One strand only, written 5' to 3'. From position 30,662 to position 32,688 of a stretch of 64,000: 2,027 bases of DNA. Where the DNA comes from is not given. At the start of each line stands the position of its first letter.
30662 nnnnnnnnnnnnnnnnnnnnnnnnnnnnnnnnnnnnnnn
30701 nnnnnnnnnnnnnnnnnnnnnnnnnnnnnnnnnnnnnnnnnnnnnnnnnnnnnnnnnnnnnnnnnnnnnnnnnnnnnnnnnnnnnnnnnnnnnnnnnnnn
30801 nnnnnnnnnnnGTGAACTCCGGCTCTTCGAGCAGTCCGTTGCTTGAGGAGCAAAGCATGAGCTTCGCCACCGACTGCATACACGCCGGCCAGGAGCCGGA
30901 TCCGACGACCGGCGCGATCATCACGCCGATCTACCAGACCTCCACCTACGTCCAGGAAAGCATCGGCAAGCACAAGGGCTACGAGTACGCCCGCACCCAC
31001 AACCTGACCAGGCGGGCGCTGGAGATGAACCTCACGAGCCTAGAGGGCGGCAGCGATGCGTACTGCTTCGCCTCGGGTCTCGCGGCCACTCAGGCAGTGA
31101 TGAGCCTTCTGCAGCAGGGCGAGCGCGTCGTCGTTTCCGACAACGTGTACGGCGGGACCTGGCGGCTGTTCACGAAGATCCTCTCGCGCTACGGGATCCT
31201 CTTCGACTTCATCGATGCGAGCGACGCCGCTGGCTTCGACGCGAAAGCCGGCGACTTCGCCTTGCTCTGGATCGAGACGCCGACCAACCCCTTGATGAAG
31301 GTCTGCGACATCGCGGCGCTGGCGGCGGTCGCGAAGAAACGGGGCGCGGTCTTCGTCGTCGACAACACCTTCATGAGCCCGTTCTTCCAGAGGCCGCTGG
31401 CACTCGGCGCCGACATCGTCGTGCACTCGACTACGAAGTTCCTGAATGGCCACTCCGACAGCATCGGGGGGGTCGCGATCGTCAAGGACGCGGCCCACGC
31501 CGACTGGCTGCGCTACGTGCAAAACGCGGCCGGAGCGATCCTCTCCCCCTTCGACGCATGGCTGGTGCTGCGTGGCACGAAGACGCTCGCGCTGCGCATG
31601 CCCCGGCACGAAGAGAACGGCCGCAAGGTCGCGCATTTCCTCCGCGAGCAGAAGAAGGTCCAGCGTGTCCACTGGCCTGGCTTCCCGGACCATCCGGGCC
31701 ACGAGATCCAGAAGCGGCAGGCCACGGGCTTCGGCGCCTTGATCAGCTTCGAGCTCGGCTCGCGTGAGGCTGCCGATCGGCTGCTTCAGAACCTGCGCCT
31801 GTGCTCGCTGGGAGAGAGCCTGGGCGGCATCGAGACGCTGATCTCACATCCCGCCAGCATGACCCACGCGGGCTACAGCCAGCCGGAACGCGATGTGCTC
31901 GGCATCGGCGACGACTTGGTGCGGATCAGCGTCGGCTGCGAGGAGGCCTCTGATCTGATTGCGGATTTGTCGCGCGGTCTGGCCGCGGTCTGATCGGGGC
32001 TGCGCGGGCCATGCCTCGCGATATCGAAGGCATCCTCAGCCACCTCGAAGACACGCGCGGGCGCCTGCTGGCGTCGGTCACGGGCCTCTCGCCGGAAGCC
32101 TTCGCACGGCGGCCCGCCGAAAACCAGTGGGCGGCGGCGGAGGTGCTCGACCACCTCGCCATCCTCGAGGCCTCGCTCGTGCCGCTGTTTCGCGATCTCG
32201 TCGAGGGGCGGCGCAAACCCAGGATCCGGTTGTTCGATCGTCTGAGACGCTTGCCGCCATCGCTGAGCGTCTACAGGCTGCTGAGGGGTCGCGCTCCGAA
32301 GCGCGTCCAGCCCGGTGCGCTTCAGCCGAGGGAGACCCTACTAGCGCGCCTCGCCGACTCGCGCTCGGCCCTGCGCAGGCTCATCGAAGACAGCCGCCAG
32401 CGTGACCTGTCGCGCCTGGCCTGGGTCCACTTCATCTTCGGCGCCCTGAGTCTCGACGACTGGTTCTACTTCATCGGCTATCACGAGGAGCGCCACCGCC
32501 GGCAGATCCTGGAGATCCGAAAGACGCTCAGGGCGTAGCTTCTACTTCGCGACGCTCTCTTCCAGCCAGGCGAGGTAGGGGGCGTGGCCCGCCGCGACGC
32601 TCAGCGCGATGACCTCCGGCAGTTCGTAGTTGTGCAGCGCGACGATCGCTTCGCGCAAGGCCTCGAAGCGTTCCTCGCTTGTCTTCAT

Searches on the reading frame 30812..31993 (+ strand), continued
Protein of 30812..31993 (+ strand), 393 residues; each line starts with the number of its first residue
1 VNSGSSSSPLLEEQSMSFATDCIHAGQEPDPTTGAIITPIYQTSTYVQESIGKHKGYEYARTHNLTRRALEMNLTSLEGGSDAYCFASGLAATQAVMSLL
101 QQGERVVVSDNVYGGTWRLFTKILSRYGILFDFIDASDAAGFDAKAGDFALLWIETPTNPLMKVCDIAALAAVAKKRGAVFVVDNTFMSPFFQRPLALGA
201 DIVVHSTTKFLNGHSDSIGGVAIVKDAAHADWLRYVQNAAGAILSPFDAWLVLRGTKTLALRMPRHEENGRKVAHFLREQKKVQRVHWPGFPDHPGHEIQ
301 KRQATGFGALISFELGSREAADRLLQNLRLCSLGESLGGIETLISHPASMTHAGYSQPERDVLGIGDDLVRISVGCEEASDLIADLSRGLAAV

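Call 40: find_encoding_contigs(protein=P0002, flank=3500, max_places=2)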
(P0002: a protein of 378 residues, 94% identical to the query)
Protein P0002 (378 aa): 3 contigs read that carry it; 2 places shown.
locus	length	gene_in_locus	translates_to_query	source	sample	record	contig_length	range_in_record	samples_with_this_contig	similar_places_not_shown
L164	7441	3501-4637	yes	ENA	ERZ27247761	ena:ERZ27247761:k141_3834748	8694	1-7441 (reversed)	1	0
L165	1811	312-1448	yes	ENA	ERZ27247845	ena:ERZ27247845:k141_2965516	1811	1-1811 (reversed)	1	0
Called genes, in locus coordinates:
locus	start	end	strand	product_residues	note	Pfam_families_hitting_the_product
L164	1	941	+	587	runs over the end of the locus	-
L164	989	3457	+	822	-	PF08448:PAS_4, PF13426:PAS_9, PF01590:GAF, PF13185:GAF_2, PF00989:PAS (weak), PF08447:PAS_3, PF00990:GGDEF, PF00563:EAL, +4 more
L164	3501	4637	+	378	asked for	PF01053:Cys_Met_Meta_PP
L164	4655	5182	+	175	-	PF12867:DinB_2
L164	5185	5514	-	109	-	PF03091:CutA1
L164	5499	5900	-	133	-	PF01878:EVE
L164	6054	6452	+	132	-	PF20586:DUF6788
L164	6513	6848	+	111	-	PF04977:DivIC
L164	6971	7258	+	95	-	PF00216:Bac_DNA_binding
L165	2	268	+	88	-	?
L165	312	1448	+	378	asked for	PF01053:Cys_Met_Meta_PP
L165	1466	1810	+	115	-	?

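Call 41: find_encoding_contigs(protein=P0003, flank=3500, max_places=2)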
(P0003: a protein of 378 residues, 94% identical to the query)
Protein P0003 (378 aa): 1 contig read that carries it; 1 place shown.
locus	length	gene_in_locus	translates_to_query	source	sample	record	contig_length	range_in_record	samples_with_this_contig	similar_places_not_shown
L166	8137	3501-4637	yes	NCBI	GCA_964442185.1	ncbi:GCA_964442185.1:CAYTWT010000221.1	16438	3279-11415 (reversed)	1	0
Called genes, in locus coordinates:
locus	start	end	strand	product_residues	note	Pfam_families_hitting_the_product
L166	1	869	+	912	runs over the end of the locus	PF01663:Phosphodiest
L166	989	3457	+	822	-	PF08448:PAS_4, PF13426:PAS_9, PF01590:GAF, PF13185:GAF_2, PF08447:PAS_3, PF13426:PAS_9, PF00990:GGDEF, PF00563:EAL, +3 more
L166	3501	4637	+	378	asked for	PF01053:Cys_Met_Meta_PP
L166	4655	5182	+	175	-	PF12867:DinB_2, PF11716:MDMPI_N (weak)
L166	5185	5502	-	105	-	PF03091:CutA1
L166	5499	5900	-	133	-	PF01878:EVE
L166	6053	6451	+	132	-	PF20586:DUF6788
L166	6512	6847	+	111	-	PF04977:DivIC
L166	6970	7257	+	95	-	PF00216:Bac_DNA_binding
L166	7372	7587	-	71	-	-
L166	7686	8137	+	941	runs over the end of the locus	PF00501:AMP-binding, PF01553:Acyltransferase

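Call 42: find_encoding_contigs(protein=P0004, flank=3500, max_places=2)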
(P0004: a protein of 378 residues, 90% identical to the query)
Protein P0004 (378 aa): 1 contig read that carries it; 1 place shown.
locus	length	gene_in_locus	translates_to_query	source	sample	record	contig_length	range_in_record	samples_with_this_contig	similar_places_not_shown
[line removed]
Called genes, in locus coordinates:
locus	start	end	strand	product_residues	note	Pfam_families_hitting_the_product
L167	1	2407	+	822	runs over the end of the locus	PF08448:PAS_4, PF13426:PAS_9, PF01590:GAF, PF13185:GAF_2, PF13492:GAF_3 (weak), PF08447:PAS_3, PF00990:GGDEF, PF00563:EAL, +3 more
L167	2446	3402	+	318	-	PF00291:PALP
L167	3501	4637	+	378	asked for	PF01053:Cys_Met_Meta_PP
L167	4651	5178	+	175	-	PF12867:DinB_2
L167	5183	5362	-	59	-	?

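Call 43: find_encoding_contigs(protein=P0006, flank=3500, max_places=2)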
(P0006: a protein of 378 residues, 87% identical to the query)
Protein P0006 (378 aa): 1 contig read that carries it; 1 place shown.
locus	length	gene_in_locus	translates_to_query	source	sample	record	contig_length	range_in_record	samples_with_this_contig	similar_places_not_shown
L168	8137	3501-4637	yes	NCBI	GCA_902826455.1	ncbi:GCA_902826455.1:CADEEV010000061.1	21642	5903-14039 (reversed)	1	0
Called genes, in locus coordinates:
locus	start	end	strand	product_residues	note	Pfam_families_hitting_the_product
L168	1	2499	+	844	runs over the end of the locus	PF08448:PAS_4, PF13426:PAS_9, PF01590:GAF, PF13185:GAF_2, PF13426:PAS_9, PF08447:PAS_3, PF00990:GGDEF, PF00563:EAL, +5 more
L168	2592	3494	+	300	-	PF00291:PALP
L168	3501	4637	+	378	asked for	PF01053:Cys_Met_Meta_PP, PF00155:Aminotran_1_2 (weak)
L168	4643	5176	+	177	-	PF12867:DinB_2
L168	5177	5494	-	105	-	PF03091:CutA1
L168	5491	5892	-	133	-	PF01878:EVE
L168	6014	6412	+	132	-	PF20586:DUF6788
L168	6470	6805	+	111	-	PF04977:DivIC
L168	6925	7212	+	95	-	PF00216:Bac_DNA_binding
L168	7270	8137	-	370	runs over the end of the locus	PF09924:LPG_synthase_C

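Call 44: find_encoding_contigs(protein=P0007, flank=3500, max_places=2)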
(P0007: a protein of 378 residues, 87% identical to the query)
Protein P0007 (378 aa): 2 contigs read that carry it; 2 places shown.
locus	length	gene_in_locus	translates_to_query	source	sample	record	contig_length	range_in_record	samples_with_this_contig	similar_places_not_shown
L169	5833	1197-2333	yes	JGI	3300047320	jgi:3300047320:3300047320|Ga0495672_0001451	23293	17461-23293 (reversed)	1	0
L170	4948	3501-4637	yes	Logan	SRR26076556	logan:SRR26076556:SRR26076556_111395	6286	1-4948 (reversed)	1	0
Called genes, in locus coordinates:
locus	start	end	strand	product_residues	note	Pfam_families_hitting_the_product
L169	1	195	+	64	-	?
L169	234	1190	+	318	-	PF00291:PALP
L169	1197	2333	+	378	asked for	PF01053:Cys_Met_Meta_PP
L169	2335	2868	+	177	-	PF04978:MST (weak), PF12867:DinB_2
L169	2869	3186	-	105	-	PF03091:CutA1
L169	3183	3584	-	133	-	PF01878:EVE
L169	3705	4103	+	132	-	PF20586:DUF6788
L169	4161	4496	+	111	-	PF04977:DivIC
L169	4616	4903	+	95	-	PF00216:Bac_DNA_binding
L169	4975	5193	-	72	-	-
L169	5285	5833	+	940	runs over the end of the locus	PF00501:AMP-binding, PF01553:Acyltransferase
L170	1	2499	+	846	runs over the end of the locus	PF08448:PAS_4, PF13426:PAS_9, PF01590:GAF, PF13185:GAF_2, PF13426:PAS_9, PF08447:PAS_3, PF00990:GGDEF, PF00563:EAL, +4 more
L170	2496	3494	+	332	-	PF00291:PALP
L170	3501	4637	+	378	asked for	PF01053:Cys_Met_Meta_PP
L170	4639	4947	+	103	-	?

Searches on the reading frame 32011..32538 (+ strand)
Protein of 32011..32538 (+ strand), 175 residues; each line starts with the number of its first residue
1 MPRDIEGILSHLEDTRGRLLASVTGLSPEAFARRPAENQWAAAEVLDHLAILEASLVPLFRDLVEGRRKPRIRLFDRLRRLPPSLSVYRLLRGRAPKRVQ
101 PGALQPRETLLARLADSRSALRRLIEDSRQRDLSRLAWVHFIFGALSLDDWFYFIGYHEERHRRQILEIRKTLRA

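Call 3: search_protein_families(library=pfam, proteins=[window:32011-32538:+], max_evalue=10)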
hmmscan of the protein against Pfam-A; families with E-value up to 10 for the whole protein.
window:32011-32538:+ (175 aa): 5 families
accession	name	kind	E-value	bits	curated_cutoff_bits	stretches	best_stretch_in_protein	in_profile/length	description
PF12867.12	DinB_2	-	4.2e-19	69.7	24.8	1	11-166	1-128/128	DinB superfamily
PF04978.18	MST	-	0.00033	21.6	27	1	10-55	4-49/149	Mycothiol-S-transferase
PF05163.17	DinB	-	0.00094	19.6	23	1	1-85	1-63/165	DinB family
PF11716.13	MDMPI_N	-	0.0011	20.1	24.2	1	14-127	3-102/140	Mycothiol maleylpyruvate isomerase N-terminal domain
PF07606.16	DUF1569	-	0.0013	19.3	21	1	23-166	19-149/152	Protein of unknown function (DUF1569)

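Call 36: find_encoding_contigs(protein=window:32011-32538:+, flank=5000, max_places=6)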
Protein window:32011-32538:+ (175 aa): 3 contigs read that carry it; 3 places shown.
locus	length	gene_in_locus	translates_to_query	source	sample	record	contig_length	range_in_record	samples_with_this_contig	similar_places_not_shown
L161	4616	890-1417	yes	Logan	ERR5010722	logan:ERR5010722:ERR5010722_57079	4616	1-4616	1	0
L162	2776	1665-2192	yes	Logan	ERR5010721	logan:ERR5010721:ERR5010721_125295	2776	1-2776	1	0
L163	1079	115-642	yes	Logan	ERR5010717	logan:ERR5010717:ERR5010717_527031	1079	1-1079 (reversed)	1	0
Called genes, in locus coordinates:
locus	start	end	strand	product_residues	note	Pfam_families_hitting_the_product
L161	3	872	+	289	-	?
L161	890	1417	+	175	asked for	PF12867:DinB_2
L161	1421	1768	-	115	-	PF03091:CutA1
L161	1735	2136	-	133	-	PF01878:EVE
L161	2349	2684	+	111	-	PF20586:DUF6788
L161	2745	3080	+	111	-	PF04977:DivIC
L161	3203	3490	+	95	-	PF00216:Bac_DNA_binding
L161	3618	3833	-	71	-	-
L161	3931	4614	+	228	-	?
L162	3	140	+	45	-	?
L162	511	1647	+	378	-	PF01053:Cys_Met_Meta_PP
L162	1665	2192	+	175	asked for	PF12867:DinB_2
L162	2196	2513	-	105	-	PF03091:CutA1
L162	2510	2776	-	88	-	?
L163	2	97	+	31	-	?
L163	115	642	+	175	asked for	PF12867:DinB_2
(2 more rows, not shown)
